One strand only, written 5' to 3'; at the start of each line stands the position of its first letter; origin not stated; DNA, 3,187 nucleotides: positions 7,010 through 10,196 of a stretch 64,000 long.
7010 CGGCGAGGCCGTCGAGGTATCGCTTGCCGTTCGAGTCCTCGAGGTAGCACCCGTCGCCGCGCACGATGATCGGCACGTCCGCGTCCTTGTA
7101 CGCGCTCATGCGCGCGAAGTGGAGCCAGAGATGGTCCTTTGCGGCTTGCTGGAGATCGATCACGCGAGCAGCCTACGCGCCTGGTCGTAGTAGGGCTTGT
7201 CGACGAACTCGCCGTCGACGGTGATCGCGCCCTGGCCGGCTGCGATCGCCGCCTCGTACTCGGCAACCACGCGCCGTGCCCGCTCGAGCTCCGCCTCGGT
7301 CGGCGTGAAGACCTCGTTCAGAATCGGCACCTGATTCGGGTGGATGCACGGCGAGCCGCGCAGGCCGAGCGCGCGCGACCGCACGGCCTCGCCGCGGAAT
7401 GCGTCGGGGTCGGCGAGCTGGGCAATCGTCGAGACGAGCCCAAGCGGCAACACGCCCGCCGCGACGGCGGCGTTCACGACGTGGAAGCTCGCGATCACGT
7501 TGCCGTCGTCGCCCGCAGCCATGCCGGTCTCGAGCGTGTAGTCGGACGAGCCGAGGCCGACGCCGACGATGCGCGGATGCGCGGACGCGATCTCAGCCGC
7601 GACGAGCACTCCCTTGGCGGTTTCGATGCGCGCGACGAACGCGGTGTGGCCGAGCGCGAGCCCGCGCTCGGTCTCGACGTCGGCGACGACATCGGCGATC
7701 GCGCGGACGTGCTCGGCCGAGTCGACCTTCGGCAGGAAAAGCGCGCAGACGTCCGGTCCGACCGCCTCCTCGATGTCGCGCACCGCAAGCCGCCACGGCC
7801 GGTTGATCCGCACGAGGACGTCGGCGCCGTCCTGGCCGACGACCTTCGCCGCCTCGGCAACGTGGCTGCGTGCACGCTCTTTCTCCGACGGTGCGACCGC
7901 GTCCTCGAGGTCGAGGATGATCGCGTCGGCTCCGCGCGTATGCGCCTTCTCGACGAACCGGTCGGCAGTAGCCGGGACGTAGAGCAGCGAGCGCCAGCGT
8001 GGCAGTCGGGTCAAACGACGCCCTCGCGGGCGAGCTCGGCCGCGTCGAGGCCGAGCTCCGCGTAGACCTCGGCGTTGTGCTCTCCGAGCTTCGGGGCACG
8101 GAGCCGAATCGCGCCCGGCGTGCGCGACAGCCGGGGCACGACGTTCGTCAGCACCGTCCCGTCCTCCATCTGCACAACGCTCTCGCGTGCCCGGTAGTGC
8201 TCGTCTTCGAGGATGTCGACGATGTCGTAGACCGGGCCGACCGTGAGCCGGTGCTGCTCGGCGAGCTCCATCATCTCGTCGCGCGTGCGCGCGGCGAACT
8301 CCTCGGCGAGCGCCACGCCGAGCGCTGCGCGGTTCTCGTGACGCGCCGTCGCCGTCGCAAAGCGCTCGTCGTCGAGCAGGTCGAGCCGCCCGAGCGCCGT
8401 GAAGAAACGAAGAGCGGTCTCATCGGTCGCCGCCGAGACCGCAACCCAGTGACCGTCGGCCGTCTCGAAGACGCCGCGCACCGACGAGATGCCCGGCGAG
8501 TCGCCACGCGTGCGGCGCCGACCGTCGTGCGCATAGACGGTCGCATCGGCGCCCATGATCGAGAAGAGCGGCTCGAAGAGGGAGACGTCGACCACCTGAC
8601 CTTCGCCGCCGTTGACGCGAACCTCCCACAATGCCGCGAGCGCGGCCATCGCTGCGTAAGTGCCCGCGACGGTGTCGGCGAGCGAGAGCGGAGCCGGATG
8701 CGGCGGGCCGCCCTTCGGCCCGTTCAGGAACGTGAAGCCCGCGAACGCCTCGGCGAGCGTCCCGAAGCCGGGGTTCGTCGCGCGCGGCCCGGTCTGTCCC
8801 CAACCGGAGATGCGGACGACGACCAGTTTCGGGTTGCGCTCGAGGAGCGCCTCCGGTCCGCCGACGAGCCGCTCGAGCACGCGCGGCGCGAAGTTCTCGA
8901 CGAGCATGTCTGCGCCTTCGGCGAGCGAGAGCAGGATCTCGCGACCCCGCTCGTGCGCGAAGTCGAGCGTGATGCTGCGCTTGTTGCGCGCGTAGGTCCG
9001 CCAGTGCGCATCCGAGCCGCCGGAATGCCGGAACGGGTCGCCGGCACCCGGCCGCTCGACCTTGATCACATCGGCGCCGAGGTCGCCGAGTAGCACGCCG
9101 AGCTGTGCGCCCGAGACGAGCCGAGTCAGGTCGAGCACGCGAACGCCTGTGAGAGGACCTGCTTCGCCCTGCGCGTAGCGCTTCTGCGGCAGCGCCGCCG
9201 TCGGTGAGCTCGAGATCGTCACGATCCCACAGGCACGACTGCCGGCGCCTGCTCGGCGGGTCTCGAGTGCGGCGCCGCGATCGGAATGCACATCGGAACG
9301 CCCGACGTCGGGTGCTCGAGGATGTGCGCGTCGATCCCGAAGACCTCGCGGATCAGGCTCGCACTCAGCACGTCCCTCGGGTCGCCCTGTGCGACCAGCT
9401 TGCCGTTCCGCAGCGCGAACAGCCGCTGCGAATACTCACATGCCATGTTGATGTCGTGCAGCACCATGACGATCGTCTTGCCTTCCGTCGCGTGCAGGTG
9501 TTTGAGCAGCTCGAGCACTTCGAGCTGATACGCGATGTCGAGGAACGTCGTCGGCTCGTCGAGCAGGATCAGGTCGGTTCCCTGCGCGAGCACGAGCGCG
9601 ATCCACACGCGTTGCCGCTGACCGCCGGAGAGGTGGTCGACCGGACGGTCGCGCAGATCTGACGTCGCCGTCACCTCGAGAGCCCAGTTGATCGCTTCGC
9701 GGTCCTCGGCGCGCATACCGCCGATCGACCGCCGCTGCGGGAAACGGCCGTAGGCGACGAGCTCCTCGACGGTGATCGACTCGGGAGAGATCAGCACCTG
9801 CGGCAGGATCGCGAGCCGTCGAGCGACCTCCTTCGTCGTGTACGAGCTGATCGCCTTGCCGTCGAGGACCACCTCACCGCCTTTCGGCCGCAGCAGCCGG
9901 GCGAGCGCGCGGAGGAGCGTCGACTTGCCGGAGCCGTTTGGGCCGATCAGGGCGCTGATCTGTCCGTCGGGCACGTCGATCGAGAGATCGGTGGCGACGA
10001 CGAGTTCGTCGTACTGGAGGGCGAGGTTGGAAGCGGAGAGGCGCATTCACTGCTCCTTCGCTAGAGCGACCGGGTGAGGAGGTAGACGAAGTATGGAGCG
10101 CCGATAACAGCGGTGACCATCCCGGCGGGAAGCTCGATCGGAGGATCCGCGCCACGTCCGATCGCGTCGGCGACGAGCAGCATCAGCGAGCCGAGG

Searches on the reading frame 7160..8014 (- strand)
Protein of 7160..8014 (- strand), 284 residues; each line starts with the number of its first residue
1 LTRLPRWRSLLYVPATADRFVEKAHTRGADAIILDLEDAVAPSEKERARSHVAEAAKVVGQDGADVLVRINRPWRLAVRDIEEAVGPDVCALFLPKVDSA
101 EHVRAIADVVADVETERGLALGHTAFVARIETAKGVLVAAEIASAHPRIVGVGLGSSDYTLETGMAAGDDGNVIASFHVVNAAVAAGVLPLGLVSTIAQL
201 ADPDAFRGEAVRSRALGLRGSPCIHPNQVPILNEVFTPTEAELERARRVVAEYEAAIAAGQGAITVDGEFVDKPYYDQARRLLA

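Call 37: search_protein_families(library=pfam, proteins=[window:7160-8014:-], max_evalue=0.00001)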
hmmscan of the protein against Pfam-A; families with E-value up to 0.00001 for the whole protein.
window:7160-8014:- (284 aa): 3 families
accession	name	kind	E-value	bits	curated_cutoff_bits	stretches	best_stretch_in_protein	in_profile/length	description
PF03328.21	HpcH_HpaI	-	3.1e-37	128.4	25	1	8-226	1-221/221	HpcH/HpaI aldolase/citrate lyase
PF15617.12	C-C_Bond_Lyase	-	1.2e-12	48.1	28.4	1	10-259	10-291/320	C-C_Bond_Lyase of the TIM-Barrel fold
PF22484.2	DUF6986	-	2.7e-07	30.2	27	1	85-168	158-250/408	Domain of unknown function (DUF6986)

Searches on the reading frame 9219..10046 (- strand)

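Call 37: search_protein_families(library=pfam, proteins=[window:9219-10046:-], max_evalue=0.00001)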
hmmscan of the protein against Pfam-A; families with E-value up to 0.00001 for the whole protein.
window:9219-10046:- (275 aa): 4 families
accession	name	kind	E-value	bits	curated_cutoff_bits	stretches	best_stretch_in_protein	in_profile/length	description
PF00005.33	ABC_tran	-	1.2e-31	110.6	25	1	20-167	3-137/137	ABC transporter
PF13304.12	AAA_21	-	3.5e-13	50.7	27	1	30-54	1-25/304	AAA domain, putative AbiEii toxin, Type IV TA system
PF02463.25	SMC_N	-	2.2e-09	37.5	40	0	27-49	23-45/220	RecF/RecN/SMC N terminal domain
PF13555.12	AAA_29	-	1.3e-06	28.4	27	1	26-56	20-50/61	P-loop containing region of AAA domain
